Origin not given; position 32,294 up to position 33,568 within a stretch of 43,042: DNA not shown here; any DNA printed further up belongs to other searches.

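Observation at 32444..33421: Single polypeptide fusing a MazG-like NTP pyrophosphohydrolase to a dNMP-kinase-like P-loop domain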

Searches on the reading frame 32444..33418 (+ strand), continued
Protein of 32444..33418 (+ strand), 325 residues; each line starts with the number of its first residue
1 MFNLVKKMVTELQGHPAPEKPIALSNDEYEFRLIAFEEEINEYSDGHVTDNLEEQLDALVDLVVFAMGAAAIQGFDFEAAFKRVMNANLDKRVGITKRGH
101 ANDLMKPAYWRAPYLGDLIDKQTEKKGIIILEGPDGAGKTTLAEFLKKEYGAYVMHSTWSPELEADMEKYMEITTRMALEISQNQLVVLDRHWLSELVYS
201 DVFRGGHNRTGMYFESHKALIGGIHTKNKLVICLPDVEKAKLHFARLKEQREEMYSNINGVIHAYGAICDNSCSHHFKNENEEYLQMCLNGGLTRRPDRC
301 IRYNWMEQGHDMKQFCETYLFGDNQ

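Call 13: search_solved_structures(query=window:32444-33418:+, max_evalue=1, show_alignments=3)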
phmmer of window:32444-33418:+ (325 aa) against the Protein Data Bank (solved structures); distinct sequences matched with E-value up to 1: 82 (the best 60 are shown).
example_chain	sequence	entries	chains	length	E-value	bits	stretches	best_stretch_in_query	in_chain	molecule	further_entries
6c2u_A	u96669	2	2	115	3.6e-05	26.1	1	125-163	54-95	phosphate-loop protein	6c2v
2axp_A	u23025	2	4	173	0.0033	19.7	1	128-277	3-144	hypothetical protein BSU20280 | SPBc2 prophage-derived uncharacterized protein yorR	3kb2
5i0m_A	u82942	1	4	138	0.019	17.2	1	54-119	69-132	DR2231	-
7wub_D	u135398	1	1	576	0.035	16.3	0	126-183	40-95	Transitional endoplasmic reticulum ATPase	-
7wub_C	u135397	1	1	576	0.035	16.3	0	126-183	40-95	Transitional endoplasmic reticulum ATPase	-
6mck_A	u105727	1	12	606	0.041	16.1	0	126-183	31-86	Transitional endoplasmic reticulum ATPase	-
9m4n_A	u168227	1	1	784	0.044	16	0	125-183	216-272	Cell division control protein 48 homolog A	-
9m3v_A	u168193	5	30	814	0.049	15.8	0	125-183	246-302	Cell division control protein 48 homolog A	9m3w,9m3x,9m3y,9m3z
1vmg_A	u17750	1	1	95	0.059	15.6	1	37-83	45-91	Hypothetical protein SSO3215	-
8rs9_A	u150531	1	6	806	0.06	15.5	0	126-183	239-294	Transitional endoplasmic reticulum ATPase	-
7z6h_B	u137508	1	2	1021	0.06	15.5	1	118-165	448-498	Cell cycle checkpoint protein RAD1,Cell cycle checkpoint protein RAD17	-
8r0e_A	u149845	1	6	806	0.065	15.4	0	126-183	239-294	Transitional endoplasmic reticulum ATPase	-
7rlj_A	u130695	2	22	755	0.068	15.4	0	126-183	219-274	Transitional endoplasmic reticulum ATPase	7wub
8yka_A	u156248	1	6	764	0.07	15.3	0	126-183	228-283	Transitional endoplasmic reticulum ATPase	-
5hva_A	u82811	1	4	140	0.071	15.3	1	57-119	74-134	DR2231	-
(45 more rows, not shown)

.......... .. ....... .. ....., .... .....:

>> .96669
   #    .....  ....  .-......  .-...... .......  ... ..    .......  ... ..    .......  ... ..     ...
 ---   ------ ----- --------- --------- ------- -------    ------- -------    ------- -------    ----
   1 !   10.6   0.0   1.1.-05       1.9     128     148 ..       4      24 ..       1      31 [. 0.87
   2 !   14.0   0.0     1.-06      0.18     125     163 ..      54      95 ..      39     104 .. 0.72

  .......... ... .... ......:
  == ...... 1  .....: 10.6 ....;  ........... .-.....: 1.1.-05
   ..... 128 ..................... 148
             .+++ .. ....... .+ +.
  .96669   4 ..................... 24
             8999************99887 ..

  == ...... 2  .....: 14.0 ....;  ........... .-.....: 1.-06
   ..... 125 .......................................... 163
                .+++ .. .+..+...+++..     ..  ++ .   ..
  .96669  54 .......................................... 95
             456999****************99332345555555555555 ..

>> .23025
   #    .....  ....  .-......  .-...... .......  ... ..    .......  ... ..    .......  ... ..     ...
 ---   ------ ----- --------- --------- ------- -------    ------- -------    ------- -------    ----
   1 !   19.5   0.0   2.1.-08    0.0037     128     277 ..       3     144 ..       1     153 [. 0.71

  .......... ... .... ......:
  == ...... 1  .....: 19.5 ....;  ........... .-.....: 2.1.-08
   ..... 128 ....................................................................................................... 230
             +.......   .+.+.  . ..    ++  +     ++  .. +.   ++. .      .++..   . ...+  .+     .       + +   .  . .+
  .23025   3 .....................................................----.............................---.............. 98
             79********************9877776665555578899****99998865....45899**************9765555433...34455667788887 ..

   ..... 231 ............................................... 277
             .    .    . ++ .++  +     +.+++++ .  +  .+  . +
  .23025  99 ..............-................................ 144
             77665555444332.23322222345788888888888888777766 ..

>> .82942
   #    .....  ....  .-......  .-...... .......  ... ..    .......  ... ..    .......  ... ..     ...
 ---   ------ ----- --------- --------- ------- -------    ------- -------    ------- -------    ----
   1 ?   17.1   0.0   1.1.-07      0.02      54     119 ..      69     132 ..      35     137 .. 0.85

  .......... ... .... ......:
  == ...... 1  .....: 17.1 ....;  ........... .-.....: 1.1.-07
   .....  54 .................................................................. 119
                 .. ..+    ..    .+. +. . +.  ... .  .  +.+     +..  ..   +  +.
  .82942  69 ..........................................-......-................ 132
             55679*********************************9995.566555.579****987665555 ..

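Call 17: search_protein_representatives(protein=window:32444-33418:+)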
Query: 325 residues. Proteins with E-value up to 0.001 (for the whole library): 3288; up to 1e-10: 504; up to 1e-30: 34. The best 150 are listed.
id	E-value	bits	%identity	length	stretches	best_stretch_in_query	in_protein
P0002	9.6e-162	553.8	78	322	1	1-325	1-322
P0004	5.0e-85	301.7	50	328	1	1-320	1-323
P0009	6.7e-70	252.0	48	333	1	20-320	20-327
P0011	1.5e-69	250.8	45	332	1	1-318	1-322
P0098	7.7e-68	245.2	47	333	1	1-316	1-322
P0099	2.8e-64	233.5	44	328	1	8-319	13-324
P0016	3.3e-57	210.3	44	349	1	17-279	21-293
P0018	7.6e-56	205.8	43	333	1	23-301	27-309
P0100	1.4e-55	205.0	42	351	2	36-307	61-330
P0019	2.1e-55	204.4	46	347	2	50-310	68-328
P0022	9.8e-54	198.9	48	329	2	52-265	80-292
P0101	4.3e-51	190.2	45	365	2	44-265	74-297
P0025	6.5e-49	183.0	43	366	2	35-267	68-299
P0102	7.7e-49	182.8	45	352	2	51-260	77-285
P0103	8.0e-46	172.9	44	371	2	44-278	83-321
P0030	4.7e-44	167.1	39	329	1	3-309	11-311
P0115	5.9e-37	143.8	37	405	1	39-313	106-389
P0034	2.3e-36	141.9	42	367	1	52-263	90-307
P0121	7.4e-30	120.4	40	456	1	26-222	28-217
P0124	3.6e-29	118.2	39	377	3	126-257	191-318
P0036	1.5e-25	106.2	36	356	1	126-314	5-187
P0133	6.1e-25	104.3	41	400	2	124-207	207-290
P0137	4.0e-24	101.6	37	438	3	123-256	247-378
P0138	7.4e-24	100.7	36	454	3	127-213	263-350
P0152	1.7e-19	86.4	40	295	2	5-113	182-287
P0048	2.0e-17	79.6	43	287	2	28-120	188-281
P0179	2.5e-17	79.3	39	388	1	123-267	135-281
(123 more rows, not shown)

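Call 22: search_protein_families(library=ncbifam, proteins=[window:32444-33418:+], max_evalue=0.01)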
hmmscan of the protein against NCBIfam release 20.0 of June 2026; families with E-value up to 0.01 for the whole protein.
window:32444-33418:+ (325 aa): 9 families
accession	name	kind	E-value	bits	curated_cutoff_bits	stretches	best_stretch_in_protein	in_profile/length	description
TIGR00041.1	DTMP_kinase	equivalog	2.7e-08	33.8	83.25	1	128-159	6-37/196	dTMP kinase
TIGR00150.1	T6A_YjeE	equivalog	0.001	19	60.1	1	116-153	12-49/135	tRNA (adenosine(37)-N6)-threonylcarbamoyltransferase complex ATPase subunit type 1 TsaE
NF003230.0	PRK04195.1-6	equivalog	0.0019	16.9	441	1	123-160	36-73/494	replication factor C large subunit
NF005115.0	PRK06547.1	equivalog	0.002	17.5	173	1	122-152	11-41/172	hypothetical protein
NF005923.0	PRK07933.1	equivalog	0.0029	17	193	0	128-151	2-25/213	dTMP kinase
NF003229.0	PRK04195.1-5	equivalog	0.0032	16.2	280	1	120-156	38-74/413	replication factor C large subunit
NF038208.1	garosamine_AAA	equivalog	0.0072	16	170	0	128-155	2-29/167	Gar/GrdA family gentamicin resistance ATP-binding protein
NF000868.0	PRK00080.1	equivalog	0.0095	14.9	282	0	123-165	48-89/330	Holliday junction branch migration DNA helicase RuvB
NF003227.0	PRK04195.1-2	equivalog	0.0098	14.7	502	0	120-190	37-108/487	replication factor C large subunit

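Call 26: find_encoding_contigs(protein=P0004, flank=5000, max_places=2)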
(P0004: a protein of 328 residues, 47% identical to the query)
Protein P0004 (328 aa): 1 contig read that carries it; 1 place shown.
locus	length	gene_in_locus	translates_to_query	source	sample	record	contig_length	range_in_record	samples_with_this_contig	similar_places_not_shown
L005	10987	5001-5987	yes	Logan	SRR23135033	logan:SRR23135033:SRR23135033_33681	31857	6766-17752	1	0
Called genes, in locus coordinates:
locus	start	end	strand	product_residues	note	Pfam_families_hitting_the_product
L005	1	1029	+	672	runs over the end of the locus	PF00476:DNA_pol_A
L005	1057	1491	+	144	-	-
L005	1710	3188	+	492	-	PF04851:ResIII, PF00176:SNF2-rel_dom, PF00270:DEAD (faint)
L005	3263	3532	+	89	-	-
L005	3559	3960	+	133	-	-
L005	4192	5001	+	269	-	PF13489:Methyltransf_23, PF08241:Methyltransf_11 (weak)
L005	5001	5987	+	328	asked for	PF01503:PRA-PH, PF02223:Thymidylate_kin (faint), PF13521:AAA_28 (faint)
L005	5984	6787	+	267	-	PF00303:Thymidylat_synt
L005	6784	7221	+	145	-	PF00383:dCMP_cyt_deam_1, PF14437:MafB19-deam (weak)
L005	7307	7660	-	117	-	-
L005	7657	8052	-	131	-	PF01551:Peptidase_M23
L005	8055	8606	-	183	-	PF24027:DUF7338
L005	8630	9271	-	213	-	PF28596:Caudo_TAP_N (faint), PF27318:HI1402_helical (weak)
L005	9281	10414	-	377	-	PF07484:Collar (faint)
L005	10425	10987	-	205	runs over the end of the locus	PF11041:Phage_Wedge1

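Call 27: find_encoding_contigs(protein=P0020, flank=5000, max_places=2)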
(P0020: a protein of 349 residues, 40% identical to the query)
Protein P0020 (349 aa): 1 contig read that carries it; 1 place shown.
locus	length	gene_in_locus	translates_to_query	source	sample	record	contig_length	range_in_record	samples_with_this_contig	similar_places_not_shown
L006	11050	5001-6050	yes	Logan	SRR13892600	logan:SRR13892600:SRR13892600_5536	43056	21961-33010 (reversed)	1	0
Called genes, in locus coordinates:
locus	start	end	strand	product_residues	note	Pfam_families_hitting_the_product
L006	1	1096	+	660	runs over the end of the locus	PF00476:DNA_pol_A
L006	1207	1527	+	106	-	-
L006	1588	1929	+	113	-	-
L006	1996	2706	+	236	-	PF10979:DUF2786 (weak), PF23771:DUF7168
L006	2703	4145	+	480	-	PF00176:SNF2-rel_dom, PF00271:Helicase_C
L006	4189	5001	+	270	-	PF13489:Methyltransf_23, PF13847:Methyltransf_31 (weak), PF08241:Methyltransf_11, PF08242:Methyltransf_12 (weak), PF13649:Methyltransf_25 (weak)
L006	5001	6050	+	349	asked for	PF01503:PRA-PH (weak), PF13173:AAA_14 (faint), PF02223:Thymidylate_kin (faint), PF00004:AAA (weak), PF13521:AAA_28 (weak), PF20720:nSTAND3 (weak)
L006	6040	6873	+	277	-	PF00303:Thymidylat_synt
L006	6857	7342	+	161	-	PF00383:dCMP_cyt_deam_1, PF14437:MafB19-deam (weak)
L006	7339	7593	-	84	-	-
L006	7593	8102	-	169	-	-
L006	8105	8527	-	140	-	PF13539:Peptidase_M15_4 (faint)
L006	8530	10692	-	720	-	-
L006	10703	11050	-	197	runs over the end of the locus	PF11041:Phage_Wedge1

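Call 28: find_encoding_contigs(protein=P0030, flank=5000, max_places=2)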
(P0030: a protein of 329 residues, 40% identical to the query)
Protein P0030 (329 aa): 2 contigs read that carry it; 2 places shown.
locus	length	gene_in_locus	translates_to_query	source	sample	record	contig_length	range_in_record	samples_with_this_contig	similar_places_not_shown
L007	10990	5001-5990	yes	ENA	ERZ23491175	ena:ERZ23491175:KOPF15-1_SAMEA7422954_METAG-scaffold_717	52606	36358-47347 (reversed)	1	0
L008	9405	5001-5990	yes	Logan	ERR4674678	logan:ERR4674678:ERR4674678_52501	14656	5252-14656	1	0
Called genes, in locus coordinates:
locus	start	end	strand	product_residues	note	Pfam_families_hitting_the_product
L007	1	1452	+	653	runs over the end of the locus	-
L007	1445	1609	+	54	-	-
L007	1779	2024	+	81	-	-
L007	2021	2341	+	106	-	-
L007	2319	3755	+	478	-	PF00176:SNF2-rel_dom, PF00270:DEAD (weak), PF04851:ResIII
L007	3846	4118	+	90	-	-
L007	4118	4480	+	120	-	-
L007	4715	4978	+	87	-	PF08681:TacA1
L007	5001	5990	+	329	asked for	-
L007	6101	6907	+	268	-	PF00303:Thymidylat_synt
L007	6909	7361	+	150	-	PF00383:dCMP_cyt_deam_1, PF14437:MafB19-deam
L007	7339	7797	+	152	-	-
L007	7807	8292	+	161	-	PF25109:HAD_PNKP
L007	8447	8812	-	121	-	-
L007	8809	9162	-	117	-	-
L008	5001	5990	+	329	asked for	-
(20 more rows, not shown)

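Call 33: predict_structure(alignment_id=A1)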
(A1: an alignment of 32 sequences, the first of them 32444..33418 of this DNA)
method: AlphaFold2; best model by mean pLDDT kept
length: 325 residues; sequences in the alignment: 32
mean_pLDDT: 92.4   pTM: 0.89
mean pLDDT of the five models: 92.4, 91.7, 91.4, 90.8, 90.7
residues with pLDDT >= 90: 258; 70-90: 63; 50-70: 2; < 50: 2
segments of 3 or more residues with pLDDT < 50: none
pLDDT, mean of each block of 10 residues (from residue 1): 96 93 97 98 98 98 98 96 96 87 93 95 93 95 98 96 95 97 97 95 89 93 84 94 91 84 93 78 81 82 94 95 66
secondary structure, 60 per line:
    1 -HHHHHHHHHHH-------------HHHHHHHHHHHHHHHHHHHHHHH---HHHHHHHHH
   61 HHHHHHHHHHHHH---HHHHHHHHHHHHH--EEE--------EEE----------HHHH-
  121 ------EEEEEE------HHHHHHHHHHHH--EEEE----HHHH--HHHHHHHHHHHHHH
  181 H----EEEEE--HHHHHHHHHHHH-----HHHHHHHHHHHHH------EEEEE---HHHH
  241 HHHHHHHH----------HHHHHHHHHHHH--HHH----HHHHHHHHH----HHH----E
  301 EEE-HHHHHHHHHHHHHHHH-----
elements in order: H2-12 H26-48 H52-73 H77-89 E92-94 E103-105 H116-119 E127-132 H139-150 E153-156 H161-164 H167-181 E186-190 H193-204 H210-222 E229-233 H237-248 H259-270 H280-288 E300-303 H305-320

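Call 35: fold_search(model_id=the predicted structure, library=pdb)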
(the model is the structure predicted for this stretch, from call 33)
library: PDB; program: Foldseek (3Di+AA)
matches with E <= 10: 1223; with E <= 0.001: 74
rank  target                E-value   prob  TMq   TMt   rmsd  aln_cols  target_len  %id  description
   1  2axp_A                7.3e-06  1.00  0.38  0.66   4.8       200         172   17  X-Ray Crystal Structure of Protein BSU20280 from Bacillus subtilis. Northeast Structural Genomics Consortium Target SR (released 2005-09-13)
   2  3kb2_A                3.9e-05  1.00  0.39  0.69   4.3       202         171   18  Crystal Structure of YorR protein in complex with phosphorylated GDP from Bacillus subtilis, Northeast Structural Geno (released 2009-10-27)
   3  3kb2_B                7.7e-05  1.00  0.36  0.63   5.6       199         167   14  Crystal Structure of YorR protein in complex with phosphorylated GDP from Bacillus subtilis, Northeast Structural Geno (released 2009-10-27)
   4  5hva_B                8.2e-05  1.00  0.32  0.71   2.8       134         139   23  Crystal structure of DR2231 in complex with dUMPNPP and magnesium. (released 2016-10-26)
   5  2yeu_D                9.2e-05  1.00  0.31  0.63   3.6       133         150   23  Structural and functional insights of DR2231 protein, the MazG-like nucleoside triphosphate pyrophosphohydrolase from  (released 2011-07-06)
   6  5i0m_A                1.0e-04  1.00  0.32  0.71   2.9       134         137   24  Crystal structure of DR2231_E79A mutant in complex with dUMP (released 2016-10-26)
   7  2yf3_C                1.0e-04  1.00  0.32  0.62   3.7       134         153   22  Crystal structure of DR2231, the MazG-like protein from Deinococcus radiodurans, complex with manganese (released 2011-07-06)
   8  2yeu_E                1.1e-04  1.00  0.31  0.64   3.4       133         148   22  Structural and functional insights of DR2231 protein, the MazG-like nucleoside triphosphate pyrophosphohydrolase from  (released 2011-07-06)
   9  5hx1_A                1.2e-04  1.00  0.32  0.71   2.7       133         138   22  Crystal structure of DR2231_E46A mutant in complex with dUMP and magnesium (released 2016-10-26)
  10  2yf3_F                1.5e-04  1.00  0.31  0.63   3.8       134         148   22  Crystal structure of DR2231, the MazG-like protein from Deinococcus radiodurans, complex with manganese (released 2011-07-06)
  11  2yf3_D                1.6e-04  1.00  0.31  0.62   3.6       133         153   23  Crystal structure of DR2231, the MazG-like protein from Deinococcus radiodurans, complex with manganese (released 2011-07-06)
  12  5ll0_C                1.6e-04  1.00  0.41  0.52   5.2       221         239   16  Structure of Polyphosphate Kinase 2 from Francisella tularensis SCHU S4 with polyphosphate (released 2017-10-11)
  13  5hva_A                1.7e-04  1.00  0.32  0.70   2.8       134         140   23  Crystal structure of DR2231 in complex with dUMPNPP and magnesium. (released 2016-10-26)
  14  5llb_A                1.8e-04  1.00  0.41  0.52   5.2       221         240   16  Structure of Polyphosphate Kinase 2 from Francisella tularensis with AMPPCH2PPP and polyphosphate (released 2017-10-11)
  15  5llf_D                1.8e-04  1.00  0.37  0.43  18.1       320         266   14  Structure of Polyphosphate Kinase 2 mutant D117N from Francisella tularensis with polyphosphate (released 2017-10-11)
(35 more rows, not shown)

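Call 38: fold_search(model_id=the predicted structure, library=viral)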
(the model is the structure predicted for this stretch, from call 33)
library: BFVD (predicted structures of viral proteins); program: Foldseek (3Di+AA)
matches with E <= 10: 828; with E <= 0.001: 64
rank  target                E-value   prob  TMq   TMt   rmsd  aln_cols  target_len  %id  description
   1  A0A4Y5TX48            2.8e-12  1.00  0.52  0.75   4.2       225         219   28  Thymidylate kinase [Vibrio phage VAP7]
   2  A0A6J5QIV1            1.2e-11  1.00  0.50  0.50   2.9       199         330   29  Uncharacterized protein [uncultured Caudovirales phage]
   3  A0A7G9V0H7            6.5e-10  1.00  0.35  0.36  15.6       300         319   19  (no name in the UniProt tables at hand)
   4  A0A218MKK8            8.2e-10  1.00  0.48  0.80   2.9       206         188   29  Thymidylate kinase [uncultured virus]
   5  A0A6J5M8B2            1.9e-08  1.00  0.35  0.75   1.1       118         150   32  Phosphoribosyl-ATP pyrophosphohydrolase-like [uncultured Caudovirales phage]
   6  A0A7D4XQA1            6.8e-08  1.00  0.34  0.59   1.7       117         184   32  Nucleoside triphosphate pyrophosphohydrolase [Stenotrophomonas phage vB_SmaS-AXL_3]
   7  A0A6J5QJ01            1.4e-07  1.00  0.44  0.74   4.3       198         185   20  Tmk Thymidylate kinase [uncultured Caudovirales phage]
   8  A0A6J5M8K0            3.4e-07  1.00  0.41  0.62   6.4       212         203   20  Uncharacterized protein [uncultured Caudovirales phage]
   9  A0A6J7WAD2            4.3e-07  1.00  0.32  0.76   1.8       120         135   32  Phosphoribosyl-ATP pyrophosphohydrolase-like [uncultured Caudovirales phage]
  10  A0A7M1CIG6            1.2e-06  1.00  0.34  0.61   2.7       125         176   30  (no name in the UniProt tables at hand)
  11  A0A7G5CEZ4            2.0e-06  1.00  0.36  0.64   4.6       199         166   21  Putative thymidylate kinase [Salmonella phage S144]
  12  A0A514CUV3            2.2e-06  1.00  0.35  0.73   2.0       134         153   22  (no name in the UniProt tables at hand)
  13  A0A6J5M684            2.7e-06  1.00  0.34  0.65   1.8       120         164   31  Phosphoribosyl-ATP pyrophosphohydrolase-like [uncultured Caudovirales phage]
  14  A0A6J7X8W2            3.4e-06  1.00  0.40  0.67   5.1       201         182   19  Thymidylate kinase [uncultured Caudovirales phage]
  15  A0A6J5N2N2            4.5e-06  1.00  0.34  0.60   9.4       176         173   18  Tmk Thymidylate kinase [uncultured Caudovirales phage]
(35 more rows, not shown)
